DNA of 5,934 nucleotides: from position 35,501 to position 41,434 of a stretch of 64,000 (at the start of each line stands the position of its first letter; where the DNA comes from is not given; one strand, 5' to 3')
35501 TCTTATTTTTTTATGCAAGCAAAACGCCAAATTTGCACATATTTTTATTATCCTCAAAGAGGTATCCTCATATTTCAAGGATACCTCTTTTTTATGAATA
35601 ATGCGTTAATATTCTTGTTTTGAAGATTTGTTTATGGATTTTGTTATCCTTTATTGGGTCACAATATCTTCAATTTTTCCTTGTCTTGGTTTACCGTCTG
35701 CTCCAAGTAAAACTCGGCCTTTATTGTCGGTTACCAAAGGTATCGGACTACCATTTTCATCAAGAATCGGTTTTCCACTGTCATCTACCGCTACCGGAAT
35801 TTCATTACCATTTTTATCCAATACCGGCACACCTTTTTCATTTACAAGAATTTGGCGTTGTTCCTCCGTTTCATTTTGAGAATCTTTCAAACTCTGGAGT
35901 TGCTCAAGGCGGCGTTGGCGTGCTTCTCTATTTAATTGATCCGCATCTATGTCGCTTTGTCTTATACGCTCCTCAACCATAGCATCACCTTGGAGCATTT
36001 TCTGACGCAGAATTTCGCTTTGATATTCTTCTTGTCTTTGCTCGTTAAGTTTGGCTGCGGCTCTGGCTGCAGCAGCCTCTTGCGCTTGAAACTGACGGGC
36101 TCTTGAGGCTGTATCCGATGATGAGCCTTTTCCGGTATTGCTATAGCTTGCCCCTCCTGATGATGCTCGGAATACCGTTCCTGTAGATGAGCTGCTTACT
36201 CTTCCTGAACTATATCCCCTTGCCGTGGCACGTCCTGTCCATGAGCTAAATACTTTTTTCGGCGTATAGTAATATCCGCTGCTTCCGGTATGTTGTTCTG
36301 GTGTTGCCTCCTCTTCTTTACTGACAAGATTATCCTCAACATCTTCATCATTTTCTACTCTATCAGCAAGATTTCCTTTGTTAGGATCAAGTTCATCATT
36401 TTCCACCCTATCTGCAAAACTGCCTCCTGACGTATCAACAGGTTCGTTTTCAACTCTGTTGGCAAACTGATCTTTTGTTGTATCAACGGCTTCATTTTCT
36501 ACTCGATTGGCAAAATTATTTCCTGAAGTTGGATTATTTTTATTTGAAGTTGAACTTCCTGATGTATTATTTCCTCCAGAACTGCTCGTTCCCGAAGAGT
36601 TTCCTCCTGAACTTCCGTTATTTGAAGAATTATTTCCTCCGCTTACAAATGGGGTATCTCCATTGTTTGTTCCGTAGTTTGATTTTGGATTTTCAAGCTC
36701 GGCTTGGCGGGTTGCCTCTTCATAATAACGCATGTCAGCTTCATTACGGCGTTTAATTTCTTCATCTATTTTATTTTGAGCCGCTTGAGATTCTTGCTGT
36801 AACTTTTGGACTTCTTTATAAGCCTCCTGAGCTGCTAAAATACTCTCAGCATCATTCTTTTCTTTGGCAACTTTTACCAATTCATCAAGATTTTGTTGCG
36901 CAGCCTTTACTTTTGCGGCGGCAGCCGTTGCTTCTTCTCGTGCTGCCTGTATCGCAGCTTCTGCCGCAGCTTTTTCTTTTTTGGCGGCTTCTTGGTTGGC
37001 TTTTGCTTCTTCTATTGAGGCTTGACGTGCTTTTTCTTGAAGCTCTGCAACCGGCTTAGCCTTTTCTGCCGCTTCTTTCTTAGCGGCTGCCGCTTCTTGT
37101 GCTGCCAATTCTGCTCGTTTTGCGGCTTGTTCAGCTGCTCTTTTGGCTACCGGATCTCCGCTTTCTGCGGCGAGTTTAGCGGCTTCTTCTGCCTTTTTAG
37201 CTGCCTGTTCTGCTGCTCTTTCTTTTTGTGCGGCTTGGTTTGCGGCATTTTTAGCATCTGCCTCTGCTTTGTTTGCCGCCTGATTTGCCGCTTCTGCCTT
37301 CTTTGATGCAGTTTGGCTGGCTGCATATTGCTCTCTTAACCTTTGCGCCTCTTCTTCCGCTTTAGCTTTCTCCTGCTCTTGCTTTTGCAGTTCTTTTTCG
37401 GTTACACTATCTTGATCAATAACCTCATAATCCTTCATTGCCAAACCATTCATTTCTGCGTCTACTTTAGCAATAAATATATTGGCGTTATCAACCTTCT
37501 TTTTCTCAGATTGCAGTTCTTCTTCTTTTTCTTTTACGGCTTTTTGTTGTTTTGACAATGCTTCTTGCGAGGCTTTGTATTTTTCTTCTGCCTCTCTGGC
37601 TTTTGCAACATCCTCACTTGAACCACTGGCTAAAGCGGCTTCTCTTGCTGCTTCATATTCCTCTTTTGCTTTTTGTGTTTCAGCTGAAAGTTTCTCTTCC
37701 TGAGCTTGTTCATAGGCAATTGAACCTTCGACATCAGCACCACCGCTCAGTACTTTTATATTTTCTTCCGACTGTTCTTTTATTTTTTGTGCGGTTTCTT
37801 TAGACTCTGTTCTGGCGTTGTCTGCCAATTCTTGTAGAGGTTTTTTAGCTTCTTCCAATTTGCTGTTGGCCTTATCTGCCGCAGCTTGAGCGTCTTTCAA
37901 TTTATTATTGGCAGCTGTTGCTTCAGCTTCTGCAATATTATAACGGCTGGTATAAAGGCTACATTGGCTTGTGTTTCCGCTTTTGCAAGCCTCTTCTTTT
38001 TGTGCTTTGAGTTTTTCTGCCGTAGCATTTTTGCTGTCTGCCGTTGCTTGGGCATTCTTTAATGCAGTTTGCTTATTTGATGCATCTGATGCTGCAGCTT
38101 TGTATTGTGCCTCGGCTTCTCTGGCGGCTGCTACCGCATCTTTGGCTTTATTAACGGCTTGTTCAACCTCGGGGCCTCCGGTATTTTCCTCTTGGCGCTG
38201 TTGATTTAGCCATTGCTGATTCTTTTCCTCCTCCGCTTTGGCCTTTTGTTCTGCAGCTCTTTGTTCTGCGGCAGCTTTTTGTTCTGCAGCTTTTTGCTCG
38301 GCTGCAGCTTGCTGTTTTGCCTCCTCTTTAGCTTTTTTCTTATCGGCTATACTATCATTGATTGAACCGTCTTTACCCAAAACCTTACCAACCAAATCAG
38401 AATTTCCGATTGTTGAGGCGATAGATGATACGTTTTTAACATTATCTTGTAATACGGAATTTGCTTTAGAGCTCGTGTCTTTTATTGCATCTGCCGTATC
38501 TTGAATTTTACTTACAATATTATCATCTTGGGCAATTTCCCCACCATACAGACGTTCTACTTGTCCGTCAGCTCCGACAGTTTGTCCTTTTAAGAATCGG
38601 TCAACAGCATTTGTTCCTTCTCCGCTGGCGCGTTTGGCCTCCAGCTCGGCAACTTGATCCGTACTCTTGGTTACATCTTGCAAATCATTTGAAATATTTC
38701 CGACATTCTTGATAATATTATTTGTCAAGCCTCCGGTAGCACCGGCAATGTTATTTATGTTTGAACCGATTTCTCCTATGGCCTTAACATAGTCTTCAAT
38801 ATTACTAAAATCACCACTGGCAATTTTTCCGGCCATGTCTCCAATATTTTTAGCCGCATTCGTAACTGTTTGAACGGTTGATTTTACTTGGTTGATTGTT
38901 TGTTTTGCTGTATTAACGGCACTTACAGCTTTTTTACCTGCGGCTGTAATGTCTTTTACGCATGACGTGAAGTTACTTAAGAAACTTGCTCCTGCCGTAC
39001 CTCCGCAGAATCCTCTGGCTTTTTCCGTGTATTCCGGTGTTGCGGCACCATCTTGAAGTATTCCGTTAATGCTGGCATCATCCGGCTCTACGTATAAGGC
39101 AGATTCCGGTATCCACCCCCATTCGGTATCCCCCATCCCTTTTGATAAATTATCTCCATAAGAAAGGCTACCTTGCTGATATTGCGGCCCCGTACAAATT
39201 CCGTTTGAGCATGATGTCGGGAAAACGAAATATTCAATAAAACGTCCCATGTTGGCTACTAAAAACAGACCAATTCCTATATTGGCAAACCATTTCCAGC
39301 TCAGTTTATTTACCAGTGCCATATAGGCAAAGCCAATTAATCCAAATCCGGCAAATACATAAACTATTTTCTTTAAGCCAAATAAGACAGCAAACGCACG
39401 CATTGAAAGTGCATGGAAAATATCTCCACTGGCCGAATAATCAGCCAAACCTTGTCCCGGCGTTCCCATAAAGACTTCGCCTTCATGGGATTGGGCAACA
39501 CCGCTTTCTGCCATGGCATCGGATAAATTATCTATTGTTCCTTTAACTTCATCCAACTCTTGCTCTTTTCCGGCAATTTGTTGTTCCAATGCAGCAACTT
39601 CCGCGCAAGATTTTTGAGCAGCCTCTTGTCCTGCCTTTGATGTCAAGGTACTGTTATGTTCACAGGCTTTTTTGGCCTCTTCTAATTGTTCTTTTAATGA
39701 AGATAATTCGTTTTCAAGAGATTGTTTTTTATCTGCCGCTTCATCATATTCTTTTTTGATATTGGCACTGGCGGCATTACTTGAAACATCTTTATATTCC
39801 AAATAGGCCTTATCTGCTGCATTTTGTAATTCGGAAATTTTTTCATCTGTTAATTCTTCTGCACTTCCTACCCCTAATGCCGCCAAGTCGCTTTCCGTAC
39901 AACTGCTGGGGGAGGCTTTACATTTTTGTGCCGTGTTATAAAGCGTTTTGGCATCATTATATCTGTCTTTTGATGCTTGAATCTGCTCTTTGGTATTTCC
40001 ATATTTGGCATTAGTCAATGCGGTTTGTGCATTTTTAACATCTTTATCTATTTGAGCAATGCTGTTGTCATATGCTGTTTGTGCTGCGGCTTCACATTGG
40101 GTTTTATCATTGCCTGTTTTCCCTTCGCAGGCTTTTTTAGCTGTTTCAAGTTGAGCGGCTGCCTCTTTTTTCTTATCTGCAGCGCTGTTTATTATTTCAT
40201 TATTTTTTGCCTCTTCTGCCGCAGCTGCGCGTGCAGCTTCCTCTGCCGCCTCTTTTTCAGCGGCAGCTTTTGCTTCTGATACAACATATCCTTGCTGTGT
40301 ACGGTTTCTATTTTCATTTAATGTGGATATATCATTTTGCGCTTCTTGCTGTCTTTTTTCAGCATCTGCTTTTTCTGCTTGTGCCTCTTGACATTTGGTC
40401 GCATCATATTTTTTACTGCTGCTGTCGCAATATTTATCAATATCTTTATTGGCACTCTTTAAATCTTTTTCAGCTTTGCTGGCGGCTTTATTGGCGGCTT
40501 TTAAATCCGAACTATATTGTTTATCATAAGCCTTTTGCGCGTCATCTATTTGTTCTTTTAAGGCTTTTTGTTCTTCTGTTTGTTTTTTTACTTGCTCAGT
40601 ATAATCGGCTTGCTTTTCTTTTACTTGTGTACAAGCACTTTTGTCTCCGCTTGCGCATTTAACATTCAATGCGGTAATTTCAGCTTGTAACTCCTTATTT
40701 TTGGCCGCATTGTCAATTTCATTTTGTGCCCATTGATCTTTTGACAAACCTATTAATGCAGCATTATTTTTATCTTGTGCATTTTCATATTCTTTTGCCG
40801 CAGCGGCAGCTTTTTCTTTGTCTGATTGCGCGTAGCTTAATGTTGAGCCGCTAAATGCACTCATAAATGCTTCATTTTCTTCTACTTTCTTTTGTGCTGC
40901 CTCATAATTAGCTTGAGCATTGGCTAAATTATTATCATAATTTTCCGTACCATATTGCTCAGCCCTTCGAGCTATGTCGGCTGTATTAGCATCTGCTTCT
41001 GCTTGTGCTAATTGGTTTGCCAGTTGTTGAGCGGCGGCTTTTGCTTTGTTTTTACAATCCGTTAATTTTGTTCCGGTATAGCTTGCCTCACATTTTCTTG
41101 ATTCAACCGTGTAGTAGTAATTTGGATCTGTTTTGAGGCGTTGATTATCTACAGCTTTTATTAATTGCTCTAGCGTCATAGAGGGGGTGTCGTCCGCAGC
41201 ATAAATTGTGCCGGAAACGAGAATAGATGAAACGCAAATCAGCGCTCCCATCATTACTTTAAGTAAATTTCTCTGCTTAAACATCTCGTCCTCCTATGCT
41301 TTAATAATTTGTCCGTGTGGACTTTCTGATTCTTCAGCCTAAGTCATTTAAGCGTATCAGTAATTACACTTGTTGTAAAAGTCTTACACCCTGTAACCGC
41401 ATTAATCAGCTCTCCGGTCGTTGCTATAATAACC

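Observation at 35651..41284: Giant 1877-aa protein with an embedded VirB2/TrbC pilin hairpin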

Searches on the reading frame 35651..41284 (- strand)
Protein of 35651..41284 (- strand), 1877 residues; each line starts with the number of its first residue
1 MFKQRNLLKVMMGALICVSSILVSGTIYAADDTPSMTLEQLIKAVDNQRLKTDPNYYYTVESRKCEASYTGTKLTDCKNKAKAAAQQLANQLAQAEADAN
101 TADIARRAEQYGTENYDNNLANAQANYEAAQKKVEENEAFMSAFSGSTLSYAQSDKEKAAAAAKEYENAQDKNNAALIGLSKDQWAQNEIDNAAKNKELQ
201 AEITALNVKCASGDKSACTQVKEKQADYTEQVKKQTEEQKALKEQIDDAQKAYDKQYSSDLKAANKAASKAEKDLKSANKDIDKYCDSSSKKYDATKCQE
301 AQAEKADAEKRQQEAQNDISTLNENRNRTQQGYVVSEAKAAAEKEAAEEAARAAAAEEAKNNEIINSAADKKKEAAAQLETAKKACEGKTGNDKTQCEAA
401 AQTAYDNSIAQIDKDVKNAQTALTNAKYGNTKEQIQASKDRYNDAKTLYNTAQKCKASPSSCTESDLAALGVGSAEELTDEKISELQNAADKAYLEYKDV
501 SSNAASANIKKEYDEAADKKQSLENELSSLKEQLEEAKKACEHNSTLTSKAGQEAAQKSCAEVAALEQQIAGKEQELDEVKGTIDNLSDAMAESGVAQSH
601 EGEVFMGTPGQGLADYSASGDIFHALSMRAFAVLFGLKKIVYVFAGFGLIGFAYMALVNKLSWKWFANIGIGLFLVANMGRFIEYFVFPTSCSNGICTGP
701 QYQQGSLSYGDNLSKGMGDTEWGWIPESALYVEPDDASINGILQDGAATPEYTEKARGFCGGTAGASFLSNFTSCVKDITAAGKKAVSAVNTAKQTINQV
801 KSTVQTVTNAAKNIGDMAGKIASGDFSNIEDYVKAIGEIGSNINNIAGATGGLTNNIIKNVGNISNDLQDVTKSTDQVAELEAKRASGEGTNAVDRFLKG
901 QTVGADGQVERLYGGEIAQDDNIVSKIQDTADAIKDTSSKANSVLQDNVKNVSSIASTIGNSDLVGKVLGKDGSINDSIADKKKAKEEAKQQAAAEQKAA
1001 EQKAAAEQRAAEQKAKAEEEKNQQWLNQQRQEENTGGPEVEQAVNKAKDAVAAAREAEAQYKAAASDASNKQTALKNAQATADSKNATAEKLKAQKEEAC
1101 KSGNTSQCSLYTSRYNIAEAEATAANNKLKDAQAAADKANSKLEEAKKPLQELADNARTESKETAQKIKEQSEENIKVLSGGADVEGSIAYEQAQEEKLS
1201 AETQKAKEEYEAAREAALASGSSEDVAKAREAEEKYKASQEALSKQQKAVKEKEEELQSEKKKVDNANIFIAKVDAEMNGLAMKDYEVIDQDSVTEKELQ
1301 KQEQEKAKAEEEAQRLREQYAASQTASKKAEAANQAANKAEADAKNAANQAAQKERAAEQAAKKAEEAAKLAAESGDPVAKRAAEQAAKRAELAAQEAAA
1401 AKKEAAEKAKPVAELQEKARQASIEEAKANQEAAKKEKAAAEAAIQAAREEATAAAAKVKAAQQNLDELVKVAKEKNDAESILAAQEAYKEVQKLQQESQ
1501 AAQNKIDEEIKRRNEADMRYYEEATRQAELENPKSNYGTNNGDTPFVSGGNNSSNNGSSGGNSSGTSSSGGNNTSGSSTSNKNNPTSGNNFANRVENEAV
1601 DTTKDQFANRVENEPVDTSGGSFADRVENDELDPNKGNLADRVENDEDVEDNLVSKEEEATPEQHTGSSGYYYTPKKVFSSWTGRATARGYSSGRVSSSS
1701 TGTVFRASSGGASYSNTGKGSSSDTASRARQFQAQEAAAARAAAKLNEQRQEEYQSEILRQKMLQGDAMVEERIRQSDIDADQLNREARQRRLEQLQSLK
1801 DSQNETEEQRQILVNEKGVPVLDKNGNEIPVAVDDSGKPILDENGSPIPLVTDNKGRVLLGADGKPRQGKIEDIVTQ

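Call 6: search_protein_families(library=pfam, proteins=[window:35651-41284:-], max_evalue=0.1)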
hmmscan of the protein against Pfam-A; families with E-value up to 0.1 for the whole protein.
window:35651-41284:- (1877 aa): 0 families

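Call 12: find_encoding_contigs(protein=window:35651-41284:-, flank=10000, max_places=6)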
Protein window:35651-41284:- (1877 aa): 6 contigs read that carry it; 2 places shown.
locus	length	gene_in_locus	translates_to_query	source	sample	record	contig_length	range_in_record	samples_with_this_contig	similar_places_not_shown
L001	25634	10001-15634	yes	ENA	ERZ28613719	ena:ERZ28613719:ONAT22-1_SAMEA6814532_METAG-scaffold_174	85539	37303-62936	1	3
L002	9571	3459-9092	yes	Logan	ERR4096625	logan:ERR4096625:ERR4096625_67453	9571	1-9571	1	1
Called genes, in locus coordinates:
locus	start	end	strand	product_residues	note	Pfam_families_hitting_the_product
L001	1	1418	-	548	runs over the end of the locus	PF00437:T2SSE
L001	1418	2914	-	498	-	-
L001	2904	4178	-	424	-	PF06864:PAP_PilO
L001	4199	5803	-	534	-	PF00263:Secretin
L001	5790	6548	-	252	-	PF10671:TcpQ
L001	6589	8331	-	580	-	-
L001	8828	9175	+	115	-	PF04956:TrbC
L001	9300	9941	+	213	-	-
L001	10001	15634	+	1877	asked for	-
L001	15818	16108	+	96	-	-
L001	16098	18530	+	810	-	PF27097:VirB4_TrbE_N (weak), PF03135:CagE_TrbE_VirB, PF19044:P-loop_TraG (faint)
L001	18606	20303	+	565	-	-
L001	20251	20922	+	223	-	-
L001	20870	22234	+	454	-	-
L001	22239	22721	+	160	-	-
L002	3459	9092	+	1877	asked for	-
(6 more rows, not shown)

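Call 58: search_solved_structures(query=window:35651-41284:-, max_evalue=0.01)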
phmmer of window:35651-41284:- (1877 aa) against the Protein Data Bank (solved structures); distinct sequences matched with E-value up to 0.01: 0.

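Call 59: search_protein_families(library=ncbifam, proteins=[window:35651-41284:-], max_evalue=0.01)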
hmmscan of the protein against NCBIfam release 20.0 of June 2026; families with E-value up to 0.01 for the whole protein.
window:35651-41284:- (1877 aa): 1 family
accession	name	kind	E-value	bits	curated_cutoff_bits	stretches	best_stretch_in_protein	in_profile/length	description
NF006542.0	PRK09039.1-1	equivalog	3.7e-06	26.2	388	1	1274-1818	51-440/627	peptidoglycan -binding protein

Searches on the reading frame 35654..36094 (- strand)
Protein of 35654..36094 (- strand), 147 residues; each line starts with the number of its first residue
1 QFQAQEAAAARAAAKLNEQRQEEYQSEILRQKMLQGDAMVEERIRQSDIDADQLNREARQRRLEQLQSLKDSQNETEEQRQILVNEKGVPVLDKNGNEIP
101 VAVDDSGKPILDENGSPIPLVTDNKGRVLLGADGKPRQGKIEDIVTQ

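Call 31: search_protein_families(library=pfam, proteins=[window:35654-36094:-], max_evalue=10)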
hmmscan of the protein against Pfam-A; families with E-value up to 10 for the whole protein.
seq(147 aa): 6 families
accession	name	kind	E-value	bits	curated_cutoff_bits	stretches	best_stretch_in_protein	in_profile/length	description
PF24172.1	CdiI_ImmP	-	0.068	13.9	33.2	1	47-105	40-99/129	CdiI immunity protein EcoliA0-like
PF21433.2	M3K_C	-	0.07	14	27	1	40-98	16-71/105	Mevalonate-3-kinase, C-terminal domain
PF20883.3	Kbp-5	-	0.07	13.7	31.1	1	12-81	24-98/124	KNL (Kinetochore null) Binding Protein 5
PF23836.1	DUF7206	-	0.073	14.1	25.6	1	22-77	19-74/107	Family of unknown function (DUF7206)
PF17910.6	FeoB_Cyto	-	0.073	13.9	23.4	1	6-65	6-63/90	FeoB cytosolic helical domain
PF17383.7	kleA_kleC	-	1.8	9.4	25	1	11-46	25-60/76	Uncharacterized KorC regulated protein A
